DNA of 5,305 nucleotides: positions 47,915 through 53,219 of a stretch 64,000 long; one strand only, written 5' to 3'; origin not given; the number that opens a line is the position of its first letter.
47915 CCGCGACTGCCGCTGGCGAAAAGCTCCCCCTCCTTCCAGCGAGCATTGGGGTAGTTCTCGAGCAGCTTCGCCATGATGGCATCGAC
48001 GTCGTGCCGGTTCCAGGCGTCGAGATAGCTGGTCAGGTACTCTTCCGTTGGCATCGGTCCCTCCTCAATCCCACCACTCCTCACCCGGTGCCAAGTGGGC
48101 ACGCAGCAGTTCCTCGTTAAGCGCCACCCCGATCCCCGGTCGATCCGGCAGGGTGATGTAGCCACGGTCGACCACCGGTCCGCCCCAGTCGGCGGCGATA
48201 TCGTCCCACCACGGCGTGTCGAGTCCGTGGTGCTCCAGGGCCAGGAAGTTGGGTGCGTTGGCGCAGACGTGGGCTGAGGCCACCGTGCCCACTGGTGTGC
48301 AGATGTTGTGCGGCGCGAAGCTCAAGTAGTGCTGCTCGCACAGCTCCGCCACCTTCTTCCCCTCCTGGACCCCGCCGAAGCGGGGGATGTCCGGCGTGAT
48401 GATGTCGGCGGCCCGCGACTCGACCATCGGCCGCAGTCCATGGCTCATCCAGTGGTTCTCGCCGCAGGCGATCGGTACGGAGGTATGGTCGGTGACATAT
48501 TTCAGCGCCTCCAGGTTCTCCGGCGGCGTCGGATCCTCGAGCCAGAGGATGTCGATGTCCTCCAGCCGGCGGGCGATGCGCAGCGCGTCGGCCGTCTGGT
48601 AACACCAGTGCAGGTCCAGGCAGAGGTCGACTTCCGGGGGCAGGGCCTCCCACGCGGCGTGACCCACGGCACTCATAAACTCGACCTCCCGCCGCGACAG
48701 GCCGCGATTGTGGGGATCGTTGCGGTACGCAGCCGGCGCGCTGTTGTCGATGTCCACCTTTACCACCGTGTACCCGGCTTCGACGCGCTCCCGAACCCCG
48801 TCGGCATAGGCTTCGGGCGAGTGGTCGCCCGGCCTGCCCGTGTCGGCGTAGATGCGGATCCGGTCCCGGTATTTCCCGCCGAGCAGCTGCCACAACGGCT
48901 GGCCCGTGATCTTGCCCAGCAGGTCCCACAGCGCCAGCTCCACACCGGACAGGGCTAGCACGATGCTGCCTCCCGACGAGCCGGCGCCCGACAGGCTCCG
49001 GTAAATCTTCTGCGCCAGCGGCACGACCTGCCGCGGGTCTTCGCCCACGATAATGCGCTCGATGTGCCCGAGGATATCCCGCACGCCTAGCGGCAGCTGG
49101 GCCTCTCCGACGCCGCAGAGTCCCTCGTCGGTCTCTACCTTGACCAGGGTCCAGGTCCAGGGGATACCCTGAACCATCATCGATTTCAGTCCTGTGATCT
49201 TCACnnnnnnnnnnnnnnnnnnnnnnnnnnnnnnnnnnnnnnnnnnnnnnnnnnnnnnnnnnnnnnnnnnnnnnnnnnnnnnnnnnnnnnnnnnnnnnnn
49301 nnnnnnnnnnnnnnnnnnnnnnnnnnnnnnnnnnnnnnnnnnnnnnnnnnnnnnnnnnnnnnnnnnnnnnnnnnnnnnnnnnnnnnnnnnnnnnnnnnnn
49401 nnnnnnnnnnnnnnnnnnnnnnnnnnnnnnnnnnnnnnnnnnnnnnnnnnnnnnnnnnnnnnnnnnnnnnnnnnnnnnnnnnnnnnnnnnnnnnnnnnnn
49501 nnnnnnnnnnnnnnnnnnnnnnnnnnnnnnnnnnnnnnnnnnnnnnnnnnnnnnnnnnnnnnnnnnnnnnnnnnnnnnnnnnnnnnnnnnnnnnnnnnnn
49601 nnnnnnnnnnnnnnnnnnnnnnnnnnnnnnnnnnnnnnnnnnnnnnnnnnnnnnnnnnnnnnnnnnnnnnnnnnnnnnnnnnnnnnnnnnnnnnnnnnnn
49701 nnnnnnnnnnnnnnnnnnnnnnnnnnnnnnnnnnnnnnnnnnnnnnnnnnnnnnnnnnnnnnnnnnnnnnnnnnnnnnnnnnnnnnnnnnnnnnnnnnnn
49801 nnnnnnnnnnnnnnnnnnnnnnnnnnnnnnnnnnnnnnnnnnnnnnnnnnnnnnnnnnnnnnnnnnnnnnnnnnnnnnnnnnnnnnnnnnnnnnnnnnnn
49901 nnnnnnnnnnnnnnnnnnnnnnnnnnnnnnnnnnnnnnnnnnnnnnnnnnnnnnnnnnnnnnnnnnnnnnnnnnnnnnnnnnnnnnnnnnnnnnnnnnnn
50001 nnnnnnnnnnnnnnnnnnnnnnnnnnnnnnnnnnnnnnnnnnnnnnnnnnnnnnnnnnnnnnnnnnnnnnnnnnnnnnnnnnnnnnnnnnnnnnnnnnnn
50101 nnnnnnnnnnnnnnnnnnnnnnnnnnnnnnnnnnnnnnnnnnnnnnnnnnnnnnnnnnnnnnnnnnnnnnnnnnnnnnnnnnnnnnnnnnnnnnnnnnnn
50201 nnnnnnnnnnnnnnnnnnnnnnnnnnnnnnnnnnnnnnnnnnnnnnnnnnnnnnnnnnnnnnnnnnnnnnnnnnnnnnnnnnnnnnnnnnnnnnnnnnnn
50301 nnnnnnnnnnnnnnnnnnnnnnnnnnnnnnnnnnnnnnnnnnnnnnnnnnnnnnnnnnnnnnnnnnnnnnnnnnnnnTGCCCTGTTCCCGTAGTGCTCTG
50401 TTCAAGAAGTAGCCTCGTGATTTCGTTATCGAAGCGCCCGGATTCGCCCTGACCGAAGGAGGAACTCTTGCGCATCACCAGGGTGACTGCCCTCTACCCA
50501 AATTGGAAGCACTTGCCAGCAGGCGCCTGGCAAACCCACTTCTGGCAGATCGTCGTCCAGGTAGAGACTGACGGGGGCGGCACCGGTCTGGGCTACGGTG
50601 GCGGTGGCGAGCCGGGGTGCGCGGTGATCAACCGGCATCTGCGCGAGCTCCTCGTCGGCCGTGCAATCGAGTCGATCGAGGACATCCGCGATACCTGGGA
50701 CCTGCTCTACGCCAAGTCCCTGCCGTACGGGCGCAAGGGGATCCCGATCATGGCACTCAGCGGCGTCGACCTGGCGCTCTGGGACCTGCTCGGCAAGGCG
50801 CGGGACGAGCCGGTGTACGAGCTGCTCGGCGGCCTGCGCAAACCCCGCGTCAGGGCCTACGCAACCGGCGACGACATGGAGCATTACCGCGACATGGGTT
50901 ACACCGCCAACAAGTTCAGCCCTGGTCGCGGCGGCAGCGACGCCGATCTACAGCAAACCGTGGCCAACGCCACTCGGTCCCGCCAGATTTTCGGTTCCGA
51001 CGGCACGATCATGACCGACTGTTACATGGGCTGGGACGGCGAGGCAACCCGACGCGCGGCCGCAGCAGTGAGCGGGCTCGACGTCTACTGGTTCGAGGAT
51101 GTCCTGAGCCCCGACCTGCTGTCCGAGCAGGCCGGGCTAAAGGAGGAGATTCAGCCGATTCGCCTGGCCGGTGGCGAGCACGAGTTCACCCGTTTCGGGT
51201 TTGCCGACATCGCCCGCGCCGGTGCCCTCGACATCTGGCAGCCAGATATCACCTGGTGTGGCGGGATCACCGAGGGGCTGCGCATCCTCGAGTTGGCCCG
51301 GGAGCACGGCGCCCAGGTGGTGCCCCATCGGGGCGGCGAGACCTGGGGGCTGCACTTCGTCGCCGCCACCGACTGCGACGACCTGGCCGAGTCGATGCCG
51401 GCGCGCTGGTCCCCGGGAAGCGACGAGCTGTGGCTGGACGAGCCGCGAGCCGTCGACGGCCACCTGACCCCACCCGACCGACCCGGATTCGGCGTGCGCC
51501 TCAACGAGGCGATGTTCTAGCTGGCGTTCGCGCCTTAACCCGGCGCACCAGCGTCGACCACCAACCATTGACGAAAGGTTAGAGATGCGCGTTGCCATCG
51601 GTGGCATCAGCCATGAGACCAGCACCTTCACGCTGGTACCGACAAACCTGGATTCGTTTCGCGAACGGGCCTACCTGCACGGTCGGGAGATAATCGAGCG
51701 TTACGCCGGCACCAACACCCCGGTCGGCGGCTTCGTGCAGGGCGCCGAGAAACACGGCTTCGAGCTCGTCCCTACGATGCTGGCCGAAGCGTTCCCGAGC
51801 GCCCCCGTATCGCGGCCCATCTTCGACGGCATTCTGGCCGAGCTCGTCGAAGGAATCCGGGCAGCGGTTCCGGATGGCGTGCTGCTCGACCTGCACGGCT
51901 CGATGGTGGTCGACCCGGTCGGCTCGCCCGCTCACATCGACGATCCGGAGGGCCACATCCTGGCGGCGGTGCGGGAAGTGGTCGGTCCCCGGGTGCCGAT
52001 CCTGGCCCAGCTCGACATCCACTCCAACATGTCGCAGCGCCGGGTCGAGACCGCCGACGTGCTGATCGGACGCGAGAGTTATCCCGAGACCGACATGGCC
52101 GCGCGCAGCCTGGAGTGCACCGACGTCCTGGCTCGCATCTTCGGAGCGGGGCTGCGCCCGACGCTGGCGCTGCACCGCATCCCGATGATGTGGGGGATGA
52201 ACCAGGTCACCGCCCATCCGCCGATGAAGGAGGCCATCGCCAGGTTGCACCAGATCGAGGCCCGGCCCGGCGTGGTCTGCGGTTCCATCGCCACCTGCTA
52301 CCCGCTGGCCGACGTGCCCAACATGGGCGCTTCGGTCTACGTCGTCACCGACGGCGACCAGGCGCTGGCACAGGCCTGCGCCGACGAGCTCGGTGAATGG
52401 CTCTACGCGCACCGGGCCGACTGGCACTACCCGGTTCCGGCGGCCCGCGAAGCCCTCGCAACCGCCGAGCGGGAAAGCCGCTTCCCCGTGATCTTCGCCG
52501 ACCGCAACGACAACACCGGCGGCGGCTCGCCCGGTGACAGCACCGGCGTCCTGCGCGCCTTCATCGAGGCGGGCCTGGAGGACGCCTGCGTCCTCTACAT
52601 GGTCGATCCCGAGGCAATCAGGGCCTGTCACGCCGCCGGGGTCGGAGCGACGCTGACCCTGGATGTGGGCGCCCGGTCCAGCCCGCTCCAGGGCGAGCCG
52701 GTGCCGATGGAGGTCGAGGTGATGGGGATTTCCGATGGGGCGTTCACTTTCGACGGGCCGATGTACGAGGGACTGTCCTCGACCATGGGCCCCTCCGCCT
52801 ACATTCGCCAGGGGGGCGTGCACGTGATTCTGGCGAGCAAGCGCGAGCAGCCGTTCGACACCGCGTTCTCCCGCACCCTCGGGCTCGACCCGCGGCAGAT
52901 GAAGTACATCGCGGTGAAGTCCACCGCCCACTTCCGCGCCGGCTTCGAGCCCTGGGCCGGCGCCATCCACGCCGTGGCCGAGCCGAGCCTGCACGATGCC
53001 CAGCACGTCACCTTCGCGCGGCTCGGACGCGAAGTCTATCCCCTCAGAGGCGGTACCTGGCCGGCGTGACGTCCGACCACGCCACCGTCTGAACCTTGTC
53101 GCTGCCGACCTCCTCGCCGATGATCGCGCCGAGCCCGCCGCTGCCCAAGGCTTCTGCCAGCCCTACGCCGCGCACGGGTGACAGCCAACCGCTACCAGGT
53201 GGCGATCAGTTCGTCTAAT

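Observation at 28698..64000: Ten PhyH-family Fe(II)/2-oxoglutarate dioxygenase paralogues in 36 kb, seven of them in the last 11 kb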

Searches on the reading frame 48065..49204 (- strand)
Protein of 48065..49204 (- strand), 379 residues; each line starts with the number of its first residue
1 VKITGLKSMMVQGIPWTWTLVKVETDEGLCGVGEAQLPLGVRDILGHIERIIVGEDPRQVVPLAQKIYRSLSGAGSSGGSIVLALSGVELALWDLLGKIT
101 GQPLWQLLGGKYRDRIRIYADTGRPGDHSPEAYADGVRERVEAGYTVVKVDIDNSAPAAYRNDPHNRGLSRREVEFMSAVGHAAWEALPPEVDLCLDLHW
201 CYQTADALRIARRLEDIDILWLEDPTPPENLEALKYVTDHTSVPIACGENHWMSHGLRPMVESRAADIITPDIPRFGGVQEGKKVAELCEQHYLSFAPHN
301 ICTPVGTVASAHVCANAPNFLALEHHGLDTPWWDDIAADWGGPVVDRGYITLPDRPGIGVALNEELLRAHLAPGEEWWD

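Call 9: search_protein_families(library=pfam, proteins=[window:48065-49204:-], max_evalue=0.001)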
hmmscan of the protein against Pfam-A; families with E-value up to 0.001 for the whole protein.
window:48065-49204:- (379 aa): 2 families
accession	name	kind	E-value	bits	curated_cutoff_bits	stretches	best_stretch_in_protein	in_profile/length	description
PF13378.12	MR_MLE_C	-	2.8e-55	187.9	29.4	1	133-365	2-218/219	Enolase C-terminal domain-like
PF02746.21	MR_MLE_N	-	1.2e-14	54.9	22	1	19-109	29-117/117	Mandelate racemase / muconate lactonizing enzyme, N-terminal domain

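Call 37: search_protein_families(library=ncbifam, proteins=[window:48065-49204:-], max_evalue=0.001)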
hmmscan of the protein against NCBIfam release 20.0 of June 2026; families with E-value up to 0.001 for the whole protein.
window:48065-49204:- (379 aa): 13 families
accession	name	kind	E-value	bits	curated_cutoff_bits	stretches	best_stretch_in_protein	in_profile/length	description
NF010624.0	PRK14017.1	equivalog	2.2e-59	201.4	311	1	1-377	1-367/382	galactonate dehydratase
NF040790.2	glucon_galact_dh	equivalog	1.1e-53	182.5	750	1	13-375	18-374/390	bifunctional D-gluconate/D-galactonate dehydratase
NF043051.1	ManoateDhtManD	equivalog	1.8e-46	158.8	550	1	10-368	9-381/403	D-mannonate dehydratase ManD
NF011654.0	PRK15072.1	subfamily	3.3e-44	151.4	430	1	17-367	16-381/404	D-galactonate dehydratase family protein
NF040866.1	AraD_Arch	equivalog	2.2e-35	122.4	650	1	20-368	36-367/372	arabinonate dehydratase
NF047820.1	TalGalacDh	equivalog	1.8e-32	112.7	500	1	21-366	41-360/371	L-talarate/galactarate dehydratase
NF011968.0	PRK15440.1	equivalog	4.3e-30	104.9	393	1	20-366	61-387/395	L-rhamnonate dehydratase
NF043002.1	HProlDhtase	equivalog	8.4e-25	87.4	500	1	19-365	34-357/366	cis-3-hydroxy-L-proline dehydratase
TIGR02534.1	mucon_cyclo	subfamily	6e-23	81.5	334.95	1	19-366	30-361/368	muconate/chloromuconate family cycloisomerase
TIGR01928.1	menC_lowGC_arch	equivalog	2.9e-13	49.5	200.65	1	190-295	173-277/325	o-succinylbenzoate synthase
TIGR03247.1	glucar-dehydr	equivalog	1.6e-10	40.3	828.7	1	17-369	33-405/441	glucarate dehydratase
NF041118.1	A_G_epim_Thtga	equivalog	2.5e-06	26.8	500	1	21-270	34-262/341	L-Ala-D/L-Glu epimerase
NF002782.0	PRK02901.1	equivalog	0.00058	18.9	288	1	185-319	128-260/328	o-succinylbenzoate synthase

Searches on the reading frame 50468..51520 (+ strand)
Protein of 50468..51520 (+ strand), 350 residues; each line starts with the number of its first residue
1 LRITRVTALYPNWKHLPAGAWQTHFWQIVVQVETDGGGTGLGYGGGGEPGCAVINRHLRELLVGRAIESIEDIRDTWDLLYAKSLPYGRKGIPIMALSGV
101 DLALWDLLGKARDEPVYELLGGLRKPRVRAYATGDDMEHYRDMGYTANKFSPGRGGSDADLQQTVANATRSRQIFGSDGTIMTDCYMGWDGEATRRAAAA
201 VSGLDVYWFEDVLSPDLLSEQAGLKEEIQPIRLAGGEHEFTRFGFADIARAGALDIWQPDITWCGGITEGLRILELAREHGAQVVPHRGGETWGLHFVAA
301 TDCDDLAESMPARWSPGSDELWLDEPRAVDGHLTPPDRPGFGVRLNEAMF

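Call 9: search_protein_families(library=pfam, proteins=[window:50468-51520:+], max_evalue=0.001)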
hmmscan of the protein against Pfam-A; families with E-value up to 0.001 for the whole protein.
window:50468-51520:+ (350 aa): 2 families
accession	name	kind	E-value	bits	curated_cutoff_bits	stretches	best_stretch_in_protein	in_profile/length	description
PF13378.12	MR_MLE_C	-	8.6e-46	156.8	29.4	1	136-348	5-218/219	Enolase C-terminal domain-like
PF02746.21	MR_MLE_N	-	1.3e-12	48.4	22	1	27-121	28-117/117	Mandelate racemase / muconate lactonizing enzyme, N-terminal domain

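Call 37: search_protein_families(library=ncbifam, proteins=[window:50468-51520:+], max_evalue=0.001)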
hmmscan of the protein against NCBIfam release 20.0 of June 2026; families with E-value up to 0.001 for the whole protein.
window:50468-51520:+ (350 aa): 12 families
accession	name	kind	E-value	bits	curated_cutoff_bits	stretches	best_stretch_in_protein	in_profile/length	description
NF011968.0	PRK15440.1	equivalog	6.3e-69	232.8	393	1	27-348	59-386/395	L-rhamnonate dehydratase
NF040866.1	AraD_Arch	equivalog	2.5e-46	158.4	650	1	23-349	29-365/372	arabinonate dehydratase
NF010624.0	PRK14017.1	equivalog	8.5e-30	104.1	311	1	28-348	16-355/382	galactonate dehydratase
NF047820.1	TalGalacDh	equivalog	3.5e-28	98.6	500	1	27-348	38-359/371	L-talarate/galactarate dehydratase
NF040790.2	glucon_galact_dh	equivalog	6.3e-27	94.4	750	1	27-349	25-365/390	bifunctional D-gluconate/D-galactonate dehydratase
NF043051.1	ManoateDhtManD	equivalog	2.4e-25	89.2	550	2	28-140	18-131/403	D-mannonate dehydratase ManD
NF011654.0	PRK15072.1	subfamily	7.8e-24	84.3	430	2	28-141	18-132/404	D-galactonate dehydratase family protein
NF043002.1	HProlDhtase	equivalog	1.7e-17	63.3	500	1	25-344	31-353/366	cis-3-hydroxy-L-proline dehydratase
TIGR03247.1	glucar-dehydr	equivalog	7.3e-05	21.6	828.7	0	18-122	25-134/441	glucarate dehydratase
NF042940.1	racemase_DgcA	equivalog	9.4e-05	21.8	400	1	98-284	86-266/323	N-acetyl-D-Glu racemase DgcA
TIGR02534.1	mucon_cyclo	subfamily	0.00033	19.8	334.95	0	40-346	51-358/368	muconate/chloromuconate family cycloisomerase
TIGR01928.1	menC_lowGC_arch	equivalog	0.00083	18.5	200.65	0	261-285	255-279/325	o-succinylbenzoate synthase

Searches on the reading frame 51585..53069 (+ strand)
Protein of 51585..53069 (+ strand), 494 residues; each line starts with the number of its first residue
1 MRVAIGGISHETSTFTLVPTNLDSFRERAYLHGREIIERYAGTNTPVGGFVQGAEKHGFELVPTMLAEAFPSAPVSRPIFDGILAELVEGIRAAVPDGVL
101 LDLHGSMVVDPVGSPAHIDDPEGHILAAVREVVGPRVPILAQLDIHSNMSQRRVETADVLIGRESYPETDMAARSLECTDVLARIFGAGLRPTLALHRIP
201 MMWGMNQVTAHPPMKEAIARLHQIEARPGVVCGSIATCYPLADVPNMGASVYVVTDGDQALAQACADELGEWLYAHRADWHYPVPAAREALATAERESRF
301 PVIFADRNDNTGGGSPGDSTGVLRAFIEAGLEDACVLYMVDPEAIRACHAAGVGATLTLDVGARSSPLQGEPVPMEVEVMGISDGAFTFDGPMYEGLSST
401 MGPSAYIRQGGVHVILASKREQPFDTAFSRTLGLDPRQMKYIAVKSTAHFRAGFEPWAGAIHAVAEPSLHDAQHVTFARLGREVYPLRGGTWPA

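Call 9: search_protein_families(library=pfam, proteins=[window:51585-53069:+], max_evalue=0.001)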
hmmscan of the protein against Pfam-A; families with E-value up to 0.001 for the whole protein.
window:51585-53069:+ (494 aa): 2 families
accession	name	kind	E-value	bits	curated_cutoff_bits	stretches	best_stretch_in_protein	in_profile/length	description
PF07364.17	DUF1485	-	3.5e-87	292.8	22.8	1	2-294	1-289/290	Metallopeptidase family M81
PF07171.17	MlrC_C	-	1.4e-52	179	27.2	1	305-472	2-169/178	MlrC C-terminus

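Call 37: search_protein_families(library=ncbifam, proteins=[window:51585-53069:+], max_evalue=0.001)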
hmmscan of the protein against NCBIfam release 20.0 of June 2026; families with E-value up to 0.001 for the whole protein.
window:51585-53069:+ (494 aa): 1 family
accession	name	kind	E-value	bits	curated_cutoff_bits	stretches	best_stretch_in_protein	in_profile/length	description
NF041767.1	micro_ase_MlrC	exception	2.5e-61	207.7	999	1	1-466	29-485/511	microcystinase MlrC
